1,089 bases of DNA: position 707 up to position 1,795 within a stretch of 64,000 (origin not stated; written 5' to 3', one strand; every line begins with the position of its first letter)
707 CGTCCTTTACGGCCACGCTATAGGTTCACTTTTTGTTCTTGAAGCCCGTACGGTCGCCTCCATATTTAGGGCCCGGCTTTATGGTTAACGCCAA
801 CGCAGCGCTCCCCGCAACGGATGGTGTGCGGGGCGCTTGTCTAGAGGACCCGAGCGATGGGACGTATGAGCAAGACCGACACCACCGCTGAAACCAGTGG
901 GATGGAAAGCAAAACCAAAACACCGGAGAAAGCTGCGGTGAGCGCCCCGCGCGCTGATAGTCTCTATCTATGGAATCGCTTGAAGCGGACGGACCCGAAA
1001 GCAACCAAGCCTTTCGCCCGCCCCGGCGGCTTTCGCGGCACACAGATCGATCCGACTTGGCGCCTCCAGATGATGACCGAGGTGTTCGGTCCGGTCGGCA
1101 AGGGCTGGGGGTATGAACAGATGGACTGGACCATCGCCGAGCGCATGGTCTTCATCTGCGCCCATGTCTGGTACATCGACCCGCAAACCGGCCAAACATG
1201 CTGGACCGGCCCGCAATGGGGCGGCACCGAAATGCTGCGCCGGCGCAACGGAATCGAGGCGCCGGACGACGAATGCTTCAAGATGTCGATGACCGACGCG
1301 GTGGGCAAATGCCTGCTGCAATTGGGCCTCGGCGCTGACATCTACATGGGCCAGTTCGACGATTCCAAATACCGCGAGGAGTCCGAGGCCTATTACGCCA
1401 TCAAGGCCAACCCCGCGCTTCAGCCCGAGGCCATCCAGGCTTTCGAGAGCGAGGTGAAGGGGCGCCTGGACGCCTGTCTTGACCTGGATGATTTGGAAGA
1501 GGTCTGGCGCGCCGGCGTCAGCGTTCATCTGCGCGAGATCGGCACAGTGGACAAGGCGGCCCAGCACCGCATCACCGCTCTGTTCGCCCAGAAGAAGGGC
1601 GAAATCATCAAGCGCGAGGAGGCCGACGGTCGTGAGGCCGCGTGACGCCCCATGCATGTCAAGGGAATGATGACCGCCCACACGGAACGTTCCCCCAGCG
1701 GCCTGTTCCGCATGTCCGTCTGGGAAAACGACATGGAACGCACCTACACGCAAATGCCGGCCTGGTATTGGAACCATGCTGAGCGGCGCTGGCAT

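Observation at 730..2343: LexA-box-preceded three-gene operon encoding a phage-type Rad52-like annealing protein, with no prophage around it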

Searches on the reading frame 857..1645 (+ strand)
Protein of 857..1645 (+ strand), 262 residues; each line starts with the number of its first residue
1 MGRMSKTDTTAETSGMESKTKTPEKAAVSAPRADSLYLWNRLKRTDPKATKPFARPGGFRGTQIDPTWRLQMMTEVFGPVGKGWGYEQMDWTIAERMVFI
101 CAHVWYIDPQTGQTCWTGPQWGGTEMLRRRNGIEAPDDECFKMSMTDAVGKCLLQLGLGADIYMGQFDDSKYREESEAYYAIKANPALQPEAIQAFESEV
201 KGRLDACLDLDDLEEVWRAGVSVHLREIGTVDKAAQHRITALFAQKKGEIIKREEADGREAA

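Call 3: search_protein_families(library=pfam, proteins=[window:857-1645:+], max_evalue=1)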
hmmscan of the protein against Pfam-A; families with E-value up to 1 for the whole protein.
window:857-1645:+ (262 aa): 0 families

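Call 4: search_protein_families(library=phrogs, proteins=[window:857-1645:+], max_evalue=1)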
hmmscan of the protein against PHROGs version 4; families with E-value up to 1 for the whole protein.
window:857-1645:+ (262 aa): 3 families
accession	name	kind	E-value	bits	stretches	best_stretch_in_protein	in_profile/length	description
phrog_7838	-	DNA, RNA and nucleotide metabolism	3.6e-42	145.7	1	34-255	4-238/242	exonuclease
phrog_7792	-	unknown function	5e-27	95.8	1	33-182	7-159/255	-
phrog_2489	-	DNA, RNA and nucleotide metabolism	8.9e-25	88.1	2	27-90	456-517/728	exonuclease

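Call 6: find_homologous_proteins(query=window:857-1645:+)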
Query window:857-1645:+ (262 aa): 196 proteins with E <= 0.001 among 913 candidates; the best 120 are listed.
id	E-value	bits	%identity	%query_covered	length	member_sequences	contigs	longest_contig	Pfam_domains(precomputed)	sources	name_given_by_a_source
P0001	1.8e-177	606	100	100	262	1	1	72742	-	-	-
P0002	7.9e-143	493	79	100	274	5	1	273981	-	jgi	-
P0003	1.4e-141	489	81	100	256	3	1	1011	-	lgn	-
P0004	7.0e-137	473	74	99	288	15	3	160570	-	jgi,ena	jgi:hypothetical protein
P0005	4.6e-135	467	77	100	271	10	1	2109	-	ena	-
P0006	4.9e-135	467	77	98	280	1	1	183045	-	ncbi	ncbi:hypothetical protein [Azospirillum sp. sgz302134]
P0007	9.0e-135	466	77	98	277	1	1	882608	-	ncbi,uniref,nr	ncbi:hypothetical protein [Azospirillum thermophilum]|uniref:Uncharacterized protein n=1 Tax=Azospir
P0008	9.8e-135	466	75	100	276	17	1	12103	-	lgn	-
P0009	2.4e-134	465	76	100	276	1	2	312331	-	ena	-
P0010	5.1e-134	464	75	100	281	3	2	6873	-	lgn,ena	-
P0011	2.5e-133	462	75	98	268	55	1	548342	-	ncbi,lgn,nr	ncbi:hypothetical protein FBZ84_102149 [Azospirillum baldaniorum]|nr:hypothetical protein FBZ84_1021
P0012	2.2e-132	459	75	100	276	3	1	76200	-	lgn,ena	-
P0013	2.3e-132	459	78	93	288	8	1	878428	-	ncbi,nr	ncbi:hypothetical protein [Azospirillum thiophilum]|nr:hypothetical protein [Azospirillum thiophilum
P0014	2.5e-132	458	69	96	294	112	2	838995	-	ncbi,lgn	ncbi:hypothetical protein [Azospirillum largimobile]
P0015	3.0e-132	458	81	88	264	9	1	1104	-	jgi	jgi:hypothetical protein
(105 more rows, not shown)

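Call 7: search_solved_structures(query=window:857-1645:+, max_evalue=10, show_alignments=2)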
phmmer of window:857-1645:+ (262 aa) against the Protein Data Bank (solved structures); distinct sequences matched with E-value up to 10: 0.

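Call 11: find_encoding_contigs(protein=P0007, flank=10000, max_places=3)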
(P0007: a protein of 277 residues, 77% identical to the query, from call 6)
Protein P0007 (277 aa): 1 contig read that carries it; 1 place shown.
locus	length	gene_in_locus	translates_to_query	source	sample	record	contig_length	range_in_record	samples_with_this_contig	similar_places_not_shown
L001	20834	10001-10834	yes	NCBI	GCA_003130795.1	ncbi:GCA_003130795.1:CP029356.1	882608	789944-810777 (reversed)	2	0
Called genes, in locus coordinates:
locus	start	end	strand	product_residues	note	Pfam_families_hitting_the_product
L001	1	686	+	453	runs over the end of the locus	PF13492:GAF_3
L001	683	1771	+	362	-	PF14559:TPR_19 (faint), PF13428:TPR_14 (faint), PF13431:TPR_17 (faint)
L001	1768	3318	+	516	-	PF11997:DUF3492, PF13579:Glyco_trans_4_4 (faint), PF13439:Glyco_transf_4 (weak), PF00534:Glycos_transf_1, PF13692:Glyco_trans_1_4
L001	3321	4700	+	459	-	PF16933:PelG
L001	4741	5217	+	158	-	PF26795:DUF8265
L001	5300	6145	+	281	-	-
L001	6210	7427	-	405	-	PF00561:Abhydrolase_1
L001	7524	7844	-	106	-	PF01906:YbjQ_1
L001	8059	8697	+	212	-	-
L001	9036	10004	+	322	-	PF09588:YqaJ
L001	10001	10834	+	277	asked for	-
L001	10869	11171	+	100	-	-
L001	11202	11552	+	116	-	-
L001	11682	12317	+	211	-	PF01810:LysE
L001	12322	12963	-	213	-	PF01810:LysE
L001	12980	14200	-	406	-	PF00989:PAS, PF08447:PAS_3 (weak), PF13426:PAS_9, PF00990:GGDEF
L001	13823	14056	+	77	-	-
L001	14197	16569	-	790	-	PF09371:Tex_N, PF22706:Tex_central_region, PF16921:Tex_YqgF, PF14635:HHH_7 (weak), PF12836:HHH_3, PF17674:HHH_9, PF00575:S1, PF23459:S1_RRP5 (weak), +1 more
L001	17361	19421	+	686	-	PF00361:Proton_antipo_M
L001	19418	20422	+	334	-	PF00146:NADHdh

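Call 12: find_related_loci(query=A1, collection=genome_contigs, flank=6000)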
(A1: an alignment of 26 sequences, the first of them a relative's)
Query A1 (262 aa) in genome_contigs; peptide patterns used: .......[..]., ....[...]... (x = any residue, [..] = any of these).
156 stretches matched a pattern; 79 encode a relative of the query (tblastn E <= 1e-3); 77 distinct loci.
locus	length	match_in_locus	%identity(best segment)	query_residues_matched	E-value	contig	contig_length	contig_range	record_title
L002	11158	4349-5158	80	1-262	6e-148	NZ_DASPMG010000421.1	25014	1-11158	MAG: Azospirillum sp. isolate SMAG_U12086 k141_185305, whole genome shotgun sequence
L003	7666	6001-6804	79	1-262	2e-146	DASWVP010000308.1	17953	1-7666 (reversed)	MAG TPA_asm: Azospirillum sp. isolate SMAG_U3633 k141_589950, whole genome shotgun sequence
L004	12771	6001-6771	82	1-262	4e-146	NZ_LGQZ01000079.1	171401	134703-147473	Azospirillum sp. TSO22-1 Contig03, whole genome shotgun sequence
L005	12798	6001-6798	80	1-262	2e-142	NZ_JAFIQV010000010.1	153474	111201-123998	Azospirillum sp. SYSU D00513 NODE_10_length_153474_cov_27.266832, whole genome shotgun sequence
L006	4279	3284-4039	81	1-252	3e-144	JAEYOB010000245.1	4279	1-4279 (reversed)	MAG: Proteobacteria bacterium isolate OH_CBB_136 k127_2084817, whole genome shotgun sequence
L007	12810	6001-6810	77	1-262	3e-141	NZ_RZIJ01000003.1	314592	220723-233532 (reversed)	Azospirillum doebereinerae strain GSF71 Scaffold3, whole genome shotgun sequence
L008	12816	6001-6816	77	1-255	2e-140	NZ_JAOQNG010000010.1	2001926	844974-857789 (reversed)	Azospirillum canadense strain DS2 Ga0486050_10, whole genome shotgun sequence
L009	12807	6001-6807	76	1-256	2e-139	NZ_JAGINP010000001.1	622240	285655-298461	Azospirillum rugosum strain IMMIB AFH-6 Ga0451090_01, whole genome shotgun sequence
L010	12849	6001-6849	74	1-262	6e-139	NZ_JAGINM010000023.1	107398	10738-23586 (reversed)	Azospirillum agricola strain CC-HIH038 Ga0451084_23, whole genome shotgun sequence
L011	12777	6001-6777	78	1-262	1e-138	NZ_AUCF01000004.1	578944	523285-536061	Azospirillum halopraeferens DSM 3675 G472DRAFT_scaffold00003.3_C, whole genome shotgun sequence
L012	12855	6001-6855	72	1-262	3e-138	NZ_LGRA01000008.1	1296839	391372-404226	Azospirillum sp. TSO35-2 Contig02, whole genome shotgun sequence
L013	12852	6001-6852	73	1-260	4e-138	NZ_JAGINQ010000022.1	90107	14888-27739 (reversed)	Azospirillum soli strain CC-LY788 Ga0451091_22, whole genome shotgun sequence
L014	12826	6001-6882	71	1-262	4e-138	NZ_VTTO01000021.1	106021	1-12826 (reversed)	Azospirillum sp. B21 NODE_21_length_106021, whole genome shotgun sequence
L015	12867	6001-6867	71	1-262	1e-137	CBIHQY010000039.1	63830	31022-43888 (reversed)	MAG TPA_asm: uncultured Azospirillum sp. isolate SRR18156209_binner23_Refined_32 genome assembly, contig: ERZ27336869.41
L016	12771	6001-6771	77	1-258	1e-136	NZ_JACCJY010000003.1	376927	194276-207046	Azospirillum tabaci strain W712 Scaffold3_1, whole genome shotgun sequence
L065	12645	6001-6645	39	35-247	2e-43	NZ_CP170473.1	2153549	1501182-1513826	Azospirillum sp. A26 chromosome 2, complete sequence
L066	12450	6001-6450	41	35-184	2e-30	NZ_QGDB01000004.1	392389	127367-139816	Falsochrobactrum shanghaiense strain HN4 HM4_scaffold4, whole genome shotgun sequence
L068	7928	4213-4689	32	35-190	7e-20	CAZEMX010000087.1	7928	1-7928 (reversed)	MAG TPA_asm: uncultured Nitrososphaerota archaeon isolate binchicken_co265_268 genome assembly, contig: NODE_12883_lengt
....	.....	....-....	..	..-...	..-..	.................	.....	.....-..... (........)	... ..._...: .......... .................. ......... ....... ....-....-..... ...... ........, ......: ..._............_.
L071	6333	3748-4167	36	34-176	1e-18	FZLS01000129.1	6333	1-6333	Rhodobacteraceae bacterium Water_Bin34 genome assembly, contig: NODE_2280_length_6333_cov_20.8944, whole genome shotgun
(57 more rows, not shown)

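Call 15: search_protein_representatives(alignment_id=A1)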
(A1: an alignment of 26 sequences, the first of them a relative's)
Query: 26 sequences, 260 profile positions. Proteins with E-value up to 0.001 (for the whole library): 4398; up to 1e-10: 3304; up to 1e-30: 303. The best 150 are listed.
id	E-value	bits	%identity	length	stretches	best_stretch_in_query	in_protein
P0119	4.1e-128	442.8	-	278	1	16-258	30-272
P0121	5.2e-117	406.4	-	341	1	28-256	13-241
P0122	4.1e-113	393.6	-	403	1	26-256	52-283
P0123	6.4e-109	379.9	-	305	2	68-256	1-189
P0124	9.6e-109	379.3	-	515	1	14-258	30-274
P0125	1.2e-103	362.5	-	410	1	12-251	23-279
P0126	1.6e-103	362.2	-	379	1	27-257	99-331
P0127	4.5e-103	360.7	-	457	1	3-255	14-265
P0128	1.5e-100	352.5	-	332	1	31-255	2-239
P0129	1.5e-100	352.4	-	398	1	20-258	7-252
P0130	9.0e-95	333.5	-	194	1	14-181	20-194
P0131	1.0e-92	326.7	-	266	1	26-241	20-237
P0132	2.1e-90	319.2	-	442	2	22-255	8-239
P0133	1.0e-89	316.9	-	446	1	23-256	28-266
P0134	1.1e-86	307.0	-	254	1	28-258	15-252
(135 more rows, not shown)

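Call 16: predict_structure(alignment_id=A1)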
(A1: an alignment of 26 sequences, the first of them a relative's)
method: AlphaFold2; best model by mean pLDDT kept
length: 262 residues; sequences in the alignment: 26
mean_pLDDT: 76.6   pTM: 0.49
mean pLDDT of the five models: 76.6, 75.7, 75.3, 73.3, 68.1
residues with pLDDT >= 90: 98; 70-90: 69; 50-70: 63; < 50: 32
segments of 3 or more residues with pLDDT < 50: 1-31
pLDDT, mean of each block of 10 residues (from residue 1): 36 36 44 58 58 66 69 85 93 94 90 90 88 86 91 72 53 59 79 94 96 94 91 90 97 87 54
secondary structure, 60 per line:
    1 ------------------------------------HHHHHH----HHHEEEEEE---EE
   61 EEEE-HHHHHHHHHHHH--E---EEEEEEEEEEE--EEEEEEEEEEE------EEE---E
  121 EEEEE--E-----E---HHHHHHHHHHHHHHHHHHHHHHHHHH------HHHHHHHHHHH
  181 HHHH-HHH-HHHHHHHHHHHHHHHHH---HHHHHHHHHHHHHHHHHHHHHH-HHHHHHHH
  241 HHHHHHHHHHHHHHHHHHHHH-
elements in order: H37-42 E50-55 E59-64 H66-77 E84-94 E97-107 E114-116 E120-125 H138-163 H170-184 H190-206 H210-231 H233-261

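Call 20: fold_search(model_id=the predicted structure, library=pdb)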
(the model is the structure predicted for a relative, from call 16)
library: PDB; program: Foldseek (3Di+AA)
matches with E <= 10: 1393; with E <= 0.001: 13
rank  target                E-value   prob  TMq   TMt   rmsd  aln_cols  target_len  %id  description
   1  8bjm_B                1.9e-05  1.00  0.33  0.44   5.7       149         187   16  Human full length RAD52 undecamer. (released 2023-11-15)
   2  8bjm_A                2.4e-05  1.00  0.32  0.41   5.2       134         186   15  Human full length RAD52 undecamer. (released 2023-11-15)
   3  8rjw_C                6.7e-05  1.00  0.34  0.50   5.7       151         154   16  Human RAD52 open ring - ssDNA complex (released 2024-04-24)
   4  8rjw_F                8.4e-05  1.00  0.32  0.46   4.8       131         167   16  Human RAD52 open ring - ssDNA complex (released 2024-04-24)
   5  1h2i_A                9.9e-05  1.00  0.31  0.41   5.9       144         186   17  Human Rad52 protein, N-terminal domain (released 2002-10-10)
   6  5jrb_A                9.9e-05  1.00  0.29  0.37   5.9       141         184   15  Rad52(1-212) K102A/K133A/E202A mutant (released 2016-08-10)
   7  5jrb_K                1.4e-04  1.00  0.29  0.38   6.0       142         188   15  Rad52(1-212) K102A/K133A/E202A mutant (released 2016-08-10)
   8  5xrz_A                1.7e-04  1.00  0.30  0.40   5.7       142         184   15  Structure of a ssDNA bound to the inner DNA binding site of RAD52 (released 2018-04-25)
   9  8rjw_E                2.2e-04  1.00  0.31  0.44   5.6       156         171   14  Human RAD52 open ring - ssDNA complex (released 2024-04-24)
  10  1kn0_A                4.3e-04  1.00  0.33  0.44   4.5       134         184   17  Crystal Structure of the human Rad52 protein (released 2002-09-04)
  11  8rjw_D                5.2e-04  1.00  0.33  0.45   5.8       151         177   13  Human RAD52 open ring - ssDNA complex (released 2024-04-24)
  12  8rjw_B                6.8e-04  1.00  0.30  0.47   5.3       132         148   16  Human RAD52 open ring - ssDNA complex (released 2024-04-24)
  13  5xs0_B                9.6e-04  1.00  0.32  0.43   5.7       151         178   15  Structure of a ssDNA bound to the outer DNA binding site of RAD52 (released 2018-04-25)
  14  8rjw_G                1.4e-03  1.00  0.27  0.44   5.4       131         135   13  Human RAD52 open ring - ssDNA complex (released 2024-04-24)
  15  8rj3_H                2.1e-03  1.00  0.22  0.47   5.6        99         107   16  Human RAD52 open ring conformation (released 2024-04-24)
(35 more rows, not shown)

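Call 21: fold_search(model_id=the predicted structure, library=viral)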
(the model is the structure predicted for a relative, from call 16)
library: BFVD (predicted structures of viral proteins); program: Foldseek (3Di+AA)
matches with E <= 10: 1397; with E <= 0.001: 36
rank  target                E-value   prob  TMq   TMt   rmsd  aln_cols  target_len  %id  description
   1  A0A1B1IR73            8.9e-14  1.00  0.42  0.48  18.9       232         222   28  (no name in the UniProt tables at hand)
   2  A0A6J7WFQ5            9.1e-13  1.00  0.42  0.50  21.5       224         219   28  Uncharacterized protein [uncultured Caudovirales phage]
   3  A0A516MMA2            7.4e-12  1.00  0.39  0.47  17.4       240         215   28  (no name in the UniProt tables at hand)
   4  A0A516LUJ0            1.6e-10  1.00  0.40  0.56   7.7       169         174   32  (no name in the UniProt tables at hand)
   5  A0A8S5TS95            2.4e-10  1.00  0.39  0.47  13.2       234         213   22  DNA repair protein [Siphoviridae sp. cttG313]
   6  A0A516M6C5            1.2e-09  1.00  0.38  0.43  16.4       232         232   24  (no name in the UniProt tables at hand)
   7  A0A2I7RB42            2.2e-09  1.00  0.38  0.41  11.4       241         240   20  (no name in the UniProt tables at hand)
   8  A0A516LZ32            3.0e-09  1.00  0.37  0.46   9.7       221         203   15  (no name in the UniProt tables at hand)
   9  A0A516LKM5            4.3e-09  1.00  0.40  0.50   5.7       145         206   32  (no name in the UniProt tables at hand)
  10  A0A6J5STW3            1.1e-08  1.00  0.39  0.47  13.9       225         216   15  DNA repair protein Rad52/59/22 [uncultured Caudovirales phage]
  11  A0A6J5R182            2.0e-07  1.00  0.38  0.42  14.2       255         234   12  Uncharacterized protein [uncultured Caudovirales phage]
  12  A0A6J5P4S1            9.9e-07  1.00  0.28  0.40  14.4       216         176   16  Single-strand annealing protein SAK3 [uncultured Caudovirales phage]
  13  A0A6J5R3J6            1.2e-06  1.00  0.37  0.44  12.4       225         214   12  Uncharacterized protein [uncultured Caudovirales phage]
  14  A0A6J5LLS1            1.7e-06  1.00  0.29  0.32  11.8       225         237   17  Uncharacterized protein [uncultured Caudovirales phage]
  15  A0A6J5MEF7            1.8e-06  1.00  0.36  0.44  12.6       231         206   18  DNA repair protein Rad52/59/22 [uncultured Caudovirales phage]
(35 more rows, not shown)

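Call 23: search_protein_families(library=pfam, alignment_id=A2, max_evalue=0.01)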
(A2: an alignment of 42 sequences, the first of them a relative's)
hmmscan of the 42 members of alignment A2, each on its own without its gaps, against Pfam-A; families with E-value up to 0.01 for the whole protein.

A. member 1, P0001 (262 aa): 0 families

B. families by the number of members that match (of 42 scanned): 3 families
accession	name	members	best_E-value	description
PF14179.11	YppG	1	0.00042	YppG-like protein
PF15433.11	MRP-S31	1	0.0035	Mitochondrial 28S ribosomal protein S31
PF24610.1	DUF7623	1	0.0058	Domain of unknown function (DUF7623)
